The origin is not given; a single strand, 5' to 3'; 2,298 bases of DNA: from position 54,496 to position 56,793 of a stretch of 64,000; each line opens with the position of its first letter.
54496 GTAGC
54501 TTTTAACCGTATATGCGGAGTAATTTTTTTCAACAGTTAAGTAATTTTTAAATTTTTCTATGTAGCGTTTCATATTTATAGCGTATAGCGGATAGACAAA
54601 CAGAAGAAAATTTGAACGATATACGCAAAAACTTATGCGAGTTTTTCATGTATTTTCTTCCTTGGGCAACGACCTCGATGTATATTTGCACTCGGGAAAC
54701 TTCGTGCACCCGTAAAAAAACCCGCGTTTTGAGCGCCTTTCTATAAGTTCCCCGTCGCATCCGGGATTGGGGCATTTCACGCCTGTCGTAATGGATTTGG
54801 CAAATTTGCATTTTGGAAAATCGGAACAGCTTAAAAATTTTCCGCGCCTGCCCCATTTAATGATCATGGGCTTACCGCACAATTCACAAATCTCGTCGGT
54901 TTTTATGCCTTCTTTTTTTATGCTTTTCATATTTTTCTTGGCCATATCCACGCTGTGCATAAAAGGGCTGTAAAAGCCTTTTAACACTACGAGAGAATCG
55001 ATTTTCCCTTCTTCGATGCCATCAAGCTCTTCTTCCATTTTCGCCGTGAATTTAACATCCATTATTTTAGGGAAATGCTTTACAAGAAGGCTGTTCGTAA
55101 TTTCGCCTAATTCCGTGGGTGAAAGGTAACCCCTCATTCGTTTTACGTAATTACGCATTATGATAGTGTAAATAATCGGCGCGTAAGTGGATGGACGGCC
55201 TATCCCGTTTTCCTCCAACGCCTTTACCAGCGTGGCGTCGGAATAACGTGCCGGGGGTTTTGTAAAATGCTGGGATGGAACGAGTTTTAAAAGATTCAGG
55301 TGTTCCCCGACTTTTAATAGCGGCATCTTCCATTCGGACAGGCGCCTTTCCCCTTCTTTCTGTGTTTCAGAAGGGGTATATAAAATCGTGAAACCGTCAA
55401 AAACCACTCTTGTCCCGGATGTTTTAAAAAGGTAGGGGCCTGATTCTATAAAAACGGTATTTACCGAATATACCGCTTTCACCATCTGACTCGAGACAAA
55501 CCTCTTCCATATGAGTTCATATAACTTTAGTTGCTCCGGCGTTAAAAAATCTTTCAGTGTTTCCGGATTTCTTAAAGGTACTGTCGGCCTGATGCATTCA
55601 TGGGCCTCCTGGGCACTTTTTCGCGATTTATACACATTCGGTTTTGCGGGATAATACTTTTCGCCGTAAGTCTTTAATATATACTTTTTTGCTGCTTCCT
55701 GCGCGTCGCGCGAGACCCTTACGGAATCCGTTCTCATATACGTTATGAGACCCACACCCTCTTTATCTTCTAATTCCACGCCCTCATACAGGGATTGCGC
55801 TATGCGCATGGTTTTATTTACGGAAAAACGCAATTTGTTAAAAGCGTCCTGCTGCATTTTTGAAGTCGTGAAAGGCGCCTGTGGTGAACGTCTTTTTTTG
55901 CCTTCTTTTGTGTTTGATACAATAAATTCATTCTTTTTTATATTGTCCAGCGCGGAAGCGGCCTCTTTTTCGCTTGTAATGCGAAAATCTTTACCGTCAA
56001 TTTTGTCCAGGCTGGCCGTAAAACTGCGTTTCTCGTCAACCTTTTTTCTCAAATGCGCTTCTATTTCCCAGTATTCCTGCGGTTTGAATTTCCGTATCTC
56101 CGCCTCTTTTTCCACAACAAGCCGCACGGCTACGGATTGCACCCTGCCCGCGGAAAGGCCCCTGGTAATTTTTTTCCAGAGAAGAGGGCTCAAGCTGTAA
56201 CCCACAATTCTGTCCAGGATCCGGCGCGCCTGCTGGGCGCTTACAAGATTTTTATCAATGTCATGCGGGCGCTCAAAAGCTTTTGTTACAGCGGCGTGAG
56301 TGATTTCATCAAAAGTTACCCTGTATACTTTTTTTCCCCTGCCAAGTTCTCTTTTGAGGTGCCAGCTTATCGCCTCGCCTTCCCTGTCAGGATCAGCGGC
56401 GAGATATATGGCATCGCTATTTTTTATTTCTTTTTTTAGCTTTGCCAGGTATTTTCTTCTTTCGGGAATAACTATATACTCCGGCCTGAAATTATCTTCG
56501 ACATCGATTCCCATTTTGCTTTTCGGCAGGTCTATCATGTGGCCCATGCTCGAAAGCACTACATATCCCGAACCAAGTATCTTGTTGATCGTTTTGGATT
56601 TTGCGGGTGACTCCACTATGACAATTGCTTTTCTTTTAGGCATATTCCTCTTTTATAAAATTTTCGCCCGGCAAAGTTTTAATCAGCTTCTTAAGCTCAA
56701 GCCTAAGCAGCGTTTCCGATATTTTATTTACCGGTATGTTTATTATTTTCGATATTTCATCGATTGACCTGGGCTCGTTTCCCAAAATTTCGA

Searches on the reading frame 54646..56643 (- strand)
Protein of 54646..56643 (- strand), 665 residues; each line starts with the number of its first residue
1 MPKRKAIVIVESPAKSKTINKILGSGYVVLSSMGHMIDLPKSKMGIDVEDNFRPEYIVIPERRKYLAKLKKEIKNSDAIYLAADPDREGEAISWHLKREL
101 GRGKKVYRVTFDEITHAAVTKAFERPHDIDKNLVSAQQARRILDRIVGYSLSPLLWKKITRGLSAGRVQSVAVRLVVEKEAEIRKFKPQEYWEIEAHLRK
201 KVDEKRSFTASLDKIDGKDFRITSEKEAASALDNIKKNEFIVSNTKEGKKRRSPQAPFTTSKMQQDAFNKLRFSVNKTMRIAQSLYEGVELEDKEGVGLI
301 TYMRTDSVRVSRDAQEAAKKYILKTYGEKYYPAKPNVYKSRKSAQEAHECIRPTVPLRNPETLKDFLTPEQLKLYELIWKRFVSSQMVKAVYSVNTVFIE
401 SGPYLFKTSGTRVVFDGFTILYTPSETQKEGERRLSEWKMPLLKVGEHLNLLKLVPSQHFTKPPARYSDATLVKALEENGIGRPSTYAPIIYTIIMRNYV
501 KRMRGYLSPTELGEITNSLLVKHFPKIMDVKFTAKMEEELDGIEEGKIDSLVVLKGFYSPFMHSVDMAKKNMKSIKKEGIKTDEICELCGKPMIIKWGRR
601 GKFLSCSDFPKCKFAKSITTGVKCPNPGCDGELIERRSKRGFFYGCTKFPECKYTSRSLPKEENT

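Call 42: search_protein_families(library=pfam, proteins=[window:54646-56643:-], max_evalue=0.00001)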
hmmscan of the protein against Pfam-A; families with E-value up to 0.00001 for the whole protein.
window:54646-56643:- (665 aa): 3 families
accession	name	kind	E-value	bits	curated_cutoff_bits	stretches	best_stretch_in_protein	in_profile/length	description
PF01131.25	Topoisom_bac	-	1e-123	413.8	35.1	1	129-554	2-410/411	DNA topoisomerase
PF01396.24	Zn_ribbon_Top1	-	2.7e-24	85.1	32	2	584-618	2-36/39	Topoisomerase DNA binding C4 zinc finger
PF01751.28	Toprim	-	9.4e-21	74.2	23.1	1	7-114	2-96/96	Toprim domain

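Call 43: find_homologous_proteins(query=window:54646-56643:-, max_evalue=1e-50)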
Query window:54646-56643:- (665 aa): 8000 proteins with E <= 1e-50 among 8000 candidates; the best 120 are listed.
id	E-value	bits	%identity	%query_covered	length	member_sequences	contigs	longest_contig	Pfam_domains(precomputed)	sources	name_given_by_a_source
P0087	0.0e+0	1501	100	100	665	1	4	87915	PF01396.25,PF01131.26,PF01751.29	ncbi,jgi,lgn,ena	-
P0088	0.0e+0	1322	87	100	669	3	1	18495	PF01396.25,PF01131.26,PF01751.29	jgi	-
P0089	0.0e+0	1284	85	100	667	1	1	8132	PF01396.25,PF01131.26,PF01751.29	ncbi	ncbi:MAG: type I DNA topoisomerase [Candidatus Omnitrophota bacterium]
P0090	0.0e+0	1204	80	100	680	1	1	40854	PF01396.25,PF01131.26,PF01751.29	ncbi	ncbi:type I DNA topoisomerase [Candidatus Omnitrophota bacterium]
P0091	0.0e+0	1189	78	100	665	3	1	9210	PF01396.25,PF01131.26,PF01751.29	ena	-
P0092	0.0e+0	1185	79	100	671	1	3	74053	PF01396.25,PF01131.26,PF01751.29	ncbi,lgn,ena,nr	ncbi:MAG: type I DNA topoisomerase [Candidatus Omnitrophica bacterium]|nr:type I DNA topoisomerase [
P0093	0.0e+0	1184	78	99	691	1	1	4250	PF01396.25,PF01131.26,PF01751.29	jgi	-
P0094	0.0e+0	1178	78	100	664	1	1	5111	PF01396.25,PF01131.26,PF01751.29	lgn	-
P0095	0.0e+0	1177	77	99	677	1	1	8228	PF01396.25,PF01131.26,PF01751.29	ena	-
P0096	0.0e+0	1176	77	100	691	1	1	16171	PF01396.25,PF01131.26,PF01751.29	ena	-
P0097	0.0e+0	1172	76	100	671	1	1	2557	PF01396.25,PF01131.26,PF01751.29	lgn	-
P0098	0.0e+0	1168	77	100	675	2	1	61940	PF01396.25,PF01131.26,PF01751.29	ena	-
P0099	0.0e+0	1166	77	100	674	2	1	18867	PF01396.25,PF01131.26,PF01751.29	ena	-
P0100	0.0e+0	1164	77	99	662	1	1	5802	PF01396.25,PF01131.26,PF01751.29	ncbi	ncbi:MAG: type I DNA topoisomerase [Candidatus Omnitrophota bacterium]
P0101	0.0e+0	1161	77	98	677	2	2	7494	PF01396.25,PF01131.26,PF01751.29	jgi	-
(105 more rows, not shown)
